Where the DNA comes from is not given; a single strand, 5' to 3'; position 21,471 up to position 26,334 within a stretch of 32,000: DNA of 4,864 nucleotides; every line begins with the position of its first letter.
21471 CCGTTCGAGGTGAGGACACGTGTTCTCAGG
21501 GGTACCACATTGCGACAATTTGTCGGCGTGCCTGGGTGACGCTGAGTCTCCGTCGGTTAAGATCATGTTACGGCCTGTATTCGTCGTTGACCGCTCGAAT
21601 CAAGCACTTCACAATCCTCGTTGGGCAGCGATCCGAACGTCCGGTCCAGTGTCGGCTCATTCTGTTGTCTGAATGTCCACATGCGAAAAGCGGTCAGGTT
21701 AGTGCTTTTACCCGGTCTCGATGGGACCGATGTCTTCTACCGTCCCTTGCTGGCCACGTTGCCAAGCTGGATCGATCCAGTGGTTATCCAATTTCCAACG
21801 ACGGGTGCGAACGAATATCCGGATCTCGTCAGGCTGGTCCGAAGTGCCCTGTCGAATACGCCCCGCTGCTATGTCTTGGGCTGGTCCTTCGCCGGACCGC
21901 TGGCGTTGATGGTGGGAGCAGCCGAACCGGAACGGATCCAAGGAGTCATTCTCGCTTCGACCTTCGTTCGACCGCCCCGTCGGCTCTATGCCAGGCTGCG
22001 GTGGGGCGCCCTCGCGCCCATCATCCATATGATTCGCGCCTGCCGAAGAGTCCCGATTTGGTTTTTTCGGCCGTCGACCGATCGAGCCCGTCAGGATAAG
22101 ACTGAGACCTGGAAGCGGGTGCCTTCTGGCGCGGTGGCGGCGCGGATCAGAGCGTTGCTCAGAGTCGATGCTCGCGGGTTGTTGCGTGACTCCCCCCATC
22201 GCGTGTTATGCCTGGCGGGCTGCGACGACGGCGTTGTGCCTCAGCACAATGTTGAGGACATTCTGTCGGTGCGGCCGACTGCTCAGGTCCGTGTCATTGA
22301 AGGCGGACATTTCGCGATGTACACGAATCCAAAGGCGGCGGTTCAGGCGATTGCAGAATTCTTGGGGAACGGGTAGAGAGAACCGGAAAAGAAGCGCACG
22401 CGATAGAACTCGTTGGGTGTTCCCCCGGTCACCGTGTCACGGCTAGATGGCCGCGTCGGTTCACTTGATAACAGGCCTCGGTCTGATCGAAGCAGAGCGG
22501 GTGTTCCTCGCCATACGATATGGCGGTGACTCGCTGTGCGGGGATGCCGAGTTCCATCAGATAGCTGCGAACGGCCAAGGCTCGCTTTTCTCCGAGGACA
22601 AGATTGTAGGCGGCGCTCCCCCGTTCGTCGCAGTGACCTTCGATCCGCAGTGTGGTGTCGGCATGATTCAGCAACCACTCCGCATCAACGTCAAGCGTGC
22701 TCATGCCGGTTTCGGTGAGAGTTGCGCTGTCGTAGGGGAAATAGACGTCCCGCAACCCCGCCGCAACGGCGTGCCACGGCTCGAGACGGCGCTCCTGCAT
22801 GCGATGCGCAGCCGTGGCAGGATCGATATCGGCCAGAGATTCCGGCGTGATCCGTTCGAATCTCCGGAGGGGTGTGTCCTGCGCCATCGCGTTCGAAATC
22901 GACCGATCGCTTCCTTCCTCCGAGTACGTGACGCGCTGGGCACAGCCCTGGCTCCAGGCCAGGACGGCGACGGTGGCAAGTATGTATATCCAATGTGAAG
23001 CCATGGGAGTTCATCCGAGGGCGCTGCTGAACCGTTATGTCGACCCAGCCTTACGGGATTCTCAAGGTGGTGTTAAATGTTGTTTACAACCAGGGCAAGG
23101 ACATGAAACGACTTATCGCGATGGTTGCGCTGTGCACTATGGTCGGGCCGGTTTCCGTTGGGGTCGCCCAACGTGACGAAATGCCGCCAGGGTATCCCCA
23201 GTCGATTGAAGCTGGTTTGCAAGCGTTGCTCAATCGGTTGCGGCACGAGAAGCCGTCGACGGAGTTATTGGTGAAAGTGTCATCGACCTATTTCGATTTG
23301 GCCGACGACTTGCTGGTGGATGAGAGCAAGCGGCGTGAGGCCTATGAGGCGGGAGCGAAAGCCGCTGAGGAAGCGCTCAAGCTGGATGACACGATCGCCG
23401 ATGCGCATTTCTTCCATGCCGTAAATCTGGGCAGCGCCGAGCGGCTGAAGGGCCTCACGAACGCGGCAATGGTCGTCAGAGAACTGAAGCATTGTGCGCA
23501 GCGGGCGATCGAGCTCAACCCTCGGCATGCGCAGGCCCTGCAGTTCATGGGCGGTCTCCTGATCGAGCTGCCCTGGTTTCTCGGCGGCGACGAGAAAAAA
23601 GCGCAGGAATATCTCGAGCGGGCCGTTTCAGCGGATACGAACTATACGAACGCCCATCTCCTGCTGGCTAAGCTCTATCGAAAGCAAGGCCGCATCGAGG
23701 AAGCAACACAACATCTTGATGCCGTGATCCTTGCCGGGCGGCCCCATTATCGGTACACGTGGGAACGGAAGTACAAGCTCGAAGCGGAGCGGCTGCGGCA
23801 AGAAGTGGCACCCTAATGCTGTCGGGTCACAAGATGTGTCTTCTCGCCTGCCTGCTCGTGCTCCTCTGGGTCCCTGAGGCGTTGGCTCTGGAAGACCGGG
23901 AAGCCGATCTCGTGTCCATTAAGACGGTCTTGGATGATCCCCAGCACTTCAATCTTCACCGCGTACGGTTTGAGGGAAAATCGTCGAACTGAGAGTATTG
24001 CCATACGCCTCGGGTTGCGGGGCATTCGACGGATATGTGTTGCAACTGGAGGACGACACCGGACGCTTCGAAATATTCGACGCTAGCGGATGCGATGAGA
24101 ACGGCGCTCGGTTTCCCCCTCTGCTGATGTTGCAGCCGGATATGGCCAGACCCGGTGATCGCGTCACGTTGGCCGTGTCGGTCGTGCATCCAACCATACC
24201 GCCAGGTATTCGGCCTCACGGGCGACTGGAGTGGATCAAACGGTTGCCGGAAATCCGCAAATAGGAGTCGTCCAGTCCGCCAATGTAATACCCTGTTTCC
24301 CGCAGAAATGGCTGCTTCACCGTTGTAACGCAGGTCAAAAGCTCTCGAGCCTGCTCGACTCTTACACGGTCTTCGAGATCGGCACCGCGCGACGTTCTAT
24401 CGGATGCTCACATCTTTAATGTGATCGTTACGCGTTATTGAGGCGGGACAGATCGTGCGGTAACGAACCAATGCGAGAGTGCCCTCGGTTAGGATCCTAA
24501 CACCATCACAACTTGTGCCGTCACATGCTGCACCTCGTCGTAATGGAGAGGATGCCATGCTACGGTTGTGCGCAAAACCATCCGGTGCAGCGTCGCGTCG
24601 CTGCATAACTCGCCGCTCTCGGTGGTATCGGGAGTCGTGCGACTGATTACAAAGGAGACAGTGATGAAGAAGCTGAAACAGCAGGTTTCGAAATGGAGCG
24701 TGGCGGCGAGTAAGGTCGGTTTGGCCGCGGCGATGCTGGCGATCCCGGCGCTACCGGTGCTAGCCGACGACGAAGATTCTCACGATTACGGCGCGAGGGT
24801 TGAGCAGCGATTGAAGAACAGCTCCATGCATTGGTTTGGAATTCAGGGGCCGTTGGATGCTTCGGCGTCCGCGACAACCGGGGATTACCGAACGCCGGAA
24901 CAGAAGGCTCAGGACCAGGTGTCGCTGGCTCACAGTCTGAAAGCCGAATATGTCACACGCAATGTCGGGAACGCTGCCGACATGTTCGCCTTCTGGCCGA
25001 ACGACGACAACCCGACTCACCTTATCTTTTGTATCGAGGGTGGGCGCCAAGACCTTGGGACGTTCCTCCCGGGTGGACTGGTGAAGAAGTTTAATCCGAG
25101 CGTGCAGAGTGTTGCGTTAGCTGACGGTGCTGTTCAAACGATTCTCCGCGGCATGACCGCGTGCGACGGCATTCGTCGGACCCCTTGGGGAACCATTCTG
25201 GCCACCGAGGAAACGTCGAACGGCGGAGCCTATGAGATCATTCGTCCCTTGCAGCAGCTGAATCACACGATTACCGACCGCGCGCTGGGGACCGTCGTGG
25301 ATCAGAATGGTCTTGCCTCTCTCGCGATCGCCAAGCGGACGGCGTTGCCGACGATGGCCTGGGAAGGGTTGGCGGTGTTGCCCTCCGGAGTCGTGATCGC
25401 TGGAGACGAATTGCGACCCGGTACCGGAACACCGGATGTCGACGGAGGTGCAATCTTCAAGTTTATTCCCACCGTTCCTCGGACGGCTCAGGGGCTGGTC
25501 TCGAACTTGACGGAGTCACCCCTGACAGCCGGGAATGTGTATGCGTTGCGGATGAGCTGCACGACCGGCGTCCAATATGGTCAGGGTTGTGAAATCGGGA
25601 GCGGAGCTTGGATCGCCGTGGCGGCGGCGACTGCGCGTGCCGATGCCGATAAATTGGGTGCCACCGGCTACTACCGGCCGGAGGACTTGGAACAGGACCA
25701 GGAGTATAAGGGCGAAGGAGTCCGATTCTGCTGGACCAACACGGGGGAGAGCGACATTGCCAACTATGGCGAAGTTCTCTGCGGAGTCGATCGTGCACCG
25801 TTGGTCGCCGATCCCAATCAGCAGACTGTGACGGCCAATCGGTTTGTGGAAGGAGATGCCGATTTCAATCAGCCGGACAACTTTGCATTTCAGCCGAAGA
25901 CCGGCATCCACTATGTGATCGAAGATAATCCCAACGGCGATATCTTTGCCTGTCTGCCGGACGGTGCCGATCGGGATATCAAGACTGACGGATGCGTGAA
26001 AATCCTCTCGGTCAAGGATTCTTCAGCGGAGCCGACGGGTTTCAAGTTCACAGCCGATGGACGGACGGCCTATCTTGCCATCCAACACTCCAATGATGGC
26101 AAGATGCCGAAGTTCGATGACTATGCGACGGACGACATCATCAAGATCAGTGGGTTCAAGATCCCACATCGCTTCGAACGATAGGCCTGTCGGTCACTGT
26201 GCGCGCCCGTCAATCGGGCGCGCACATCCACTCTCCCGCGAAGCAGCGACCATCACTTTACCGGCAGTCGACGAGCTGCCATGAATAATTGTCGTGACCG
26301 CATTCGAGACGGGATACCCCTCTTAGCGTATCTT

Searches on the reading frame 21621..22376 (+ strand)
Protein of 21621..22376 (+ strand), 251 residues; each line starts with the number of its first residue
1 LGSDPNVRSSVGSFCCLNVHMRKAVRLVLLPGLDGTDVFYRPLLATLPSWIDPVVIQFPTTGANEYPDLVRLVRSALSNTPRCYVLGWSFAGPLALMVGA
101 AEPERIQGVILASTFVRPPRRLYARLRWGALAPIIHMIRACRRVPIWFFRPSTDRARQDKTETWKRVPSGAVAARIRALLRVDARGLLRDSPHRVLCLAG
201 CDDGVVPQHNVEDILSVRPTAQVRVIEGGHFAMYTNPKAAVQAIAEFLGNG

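Call 78: search_protein_families(library=pfam, proteins=[window:21621-22376:+], max_evalue=0.0001)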
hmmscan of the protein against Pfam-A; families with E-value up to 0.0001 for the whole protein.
window:21621-22376:+ (251 aa): 2 families
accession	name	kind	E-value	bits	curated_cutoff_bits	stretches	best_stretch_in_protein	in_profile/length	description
PF12697.13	Abhydrolase_6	-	1.5e-10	42.5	26.3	1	27-241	1-215/217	Alpha/beta hydrolase family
PF00561.26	Abhydrolase_1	-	2.3e-08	34.5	25.8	0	68-114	57-102/245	alpha/beta hydrolase fold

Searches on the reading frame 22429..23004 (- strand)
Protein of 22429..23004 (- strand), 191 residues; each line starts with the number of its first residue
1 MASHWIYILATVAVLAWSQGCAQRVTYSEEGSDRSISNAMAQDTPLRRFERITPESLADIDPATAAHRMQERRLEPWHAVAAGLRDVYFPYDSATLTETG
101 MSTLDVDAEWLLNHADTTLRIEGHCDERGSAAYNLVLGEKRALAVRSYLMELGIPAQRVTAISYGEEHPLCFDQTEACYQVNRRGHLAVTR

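Call 15: search_protein_families(library=pfam, proteins=[window:22429-23004:-], max_evalue=0.001)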
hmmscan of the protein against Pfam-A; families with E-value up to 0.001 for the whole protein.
window:22429-23004:- (191 aa): 1 family
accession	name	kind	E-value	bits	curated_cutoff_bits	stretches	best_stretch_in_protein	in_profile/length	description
PF00691.25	OmpA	-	3.8e-20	72.5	27.2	1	88-175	1-90/98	OmpA family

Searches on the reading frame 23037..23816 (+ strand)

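Call 15: search_protein_families(library=pfam, proteins=[window:23037-23816:+], max_evalue=0.001)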
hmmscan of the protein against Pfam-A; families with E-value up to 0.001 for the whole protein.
window:23037-23816:+ (259 aa): 11 families
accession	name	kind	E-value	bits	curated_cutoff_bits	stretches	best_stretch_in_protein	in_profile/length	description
PF14559.12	TPR_19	-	4.3e-09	37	25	1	184-236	5-57/68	Tetratricopeptide repeat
PF13431.12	TPR_17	-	1.2e-07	31.9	24.4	0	193-225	2-34/34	Tetratricopeptide repeat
PF21033.3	RMD1-3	-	5.1e-07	29.6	26.7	1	44-205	8-168/235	Regulator of microtubule dynamics protein 1-3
PF07719.23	TPR_2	-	2.7e-06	27.5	27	0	206-231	3-28/34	Tetratricopeptide repeat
PF13181.12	TPR_8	-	9.3e-06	25.9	25.7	0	206-231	3-28/34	Tetratricopeptide repeat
PF00515.34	TPR_1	-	6.6e-05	23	27.8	0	205-229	2-26/34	Tetratricopeptide repeat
PF25062.1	ARM_TT21_N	-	8.5e-05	22.8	40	1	151-232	120-196/222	Tetratricopeptide repeat protein 21 N-terminal ARM repeat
PF13432.12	TPR_16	-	0.0001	23.1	32.7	0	188-231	15-58/65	Tetratricopeptide repeat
PF25060.1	ARM_TT21_2nd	-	0.0001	22.3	27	1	181-218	233-270/270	Tetratricopeptide repeat protein 21 second ARM domain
PF12895.13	ANAPC3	-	0.00064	20.4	27.2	0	187-230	6-49/82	Anaphase-promoting complex, cyclosome, subunit 3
PF13428.12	TPR_14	-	0.00071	20.5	23.5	0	205-244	2-40/44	Tetratricopeptide repeat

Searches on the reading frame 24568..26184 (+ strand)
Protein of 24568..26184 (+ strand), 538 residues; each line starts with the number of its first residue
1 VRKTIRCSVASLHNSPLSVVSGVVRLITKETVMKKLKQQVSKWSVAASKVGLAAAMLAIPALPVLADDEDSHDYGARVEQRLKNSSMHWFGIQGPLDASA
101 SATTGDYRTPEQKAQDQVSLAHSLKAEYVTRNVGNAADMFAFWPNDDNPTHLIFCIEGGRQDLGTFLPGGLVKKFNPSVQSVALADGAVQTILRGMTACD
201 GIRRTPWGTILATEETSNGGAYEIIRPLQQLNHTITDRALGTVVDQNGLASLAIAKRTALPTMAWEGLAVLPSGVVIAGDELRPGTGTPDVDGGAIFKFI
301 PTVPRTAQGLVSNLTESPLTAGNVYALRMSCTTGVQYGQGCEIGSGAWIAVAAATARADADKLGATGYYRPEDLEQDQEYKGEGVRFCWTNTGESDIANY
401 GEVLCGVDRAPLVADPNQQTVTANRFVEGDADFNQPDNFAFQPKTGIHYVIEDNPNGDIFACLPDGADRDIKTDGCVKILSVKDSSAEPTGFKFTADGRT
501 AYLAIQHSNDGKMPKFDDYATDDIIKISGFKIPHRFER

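Call 15: search_protein_families(library=pfam, proteins=[window:24568-26184:+], max_evalue=0.001)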
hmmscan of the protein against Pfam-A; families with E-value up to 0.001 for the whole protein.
window:24568-26184:+ (538 aa): 1 family
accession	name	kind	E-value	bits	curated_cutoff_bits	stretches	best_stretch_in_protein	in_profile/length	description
PF05787.19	PhoX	-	5.5e-14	52.6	24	1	204-508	168-514/515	Alkaline phosphatase PhoX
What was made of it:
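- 24568..26184 (+): PhoX-family alkaline phosphatase gene, convergent with A. Pfam PF05787 (call 15).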

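Call 85: search_protein_families(library=ncbifam, proteins=[window:24664-26184:+], max_evalue=0.00001)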
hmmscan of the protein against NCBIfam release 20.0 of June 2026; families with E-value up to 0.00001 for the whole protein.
window:24664-26184:+ (506 aa): 0 families
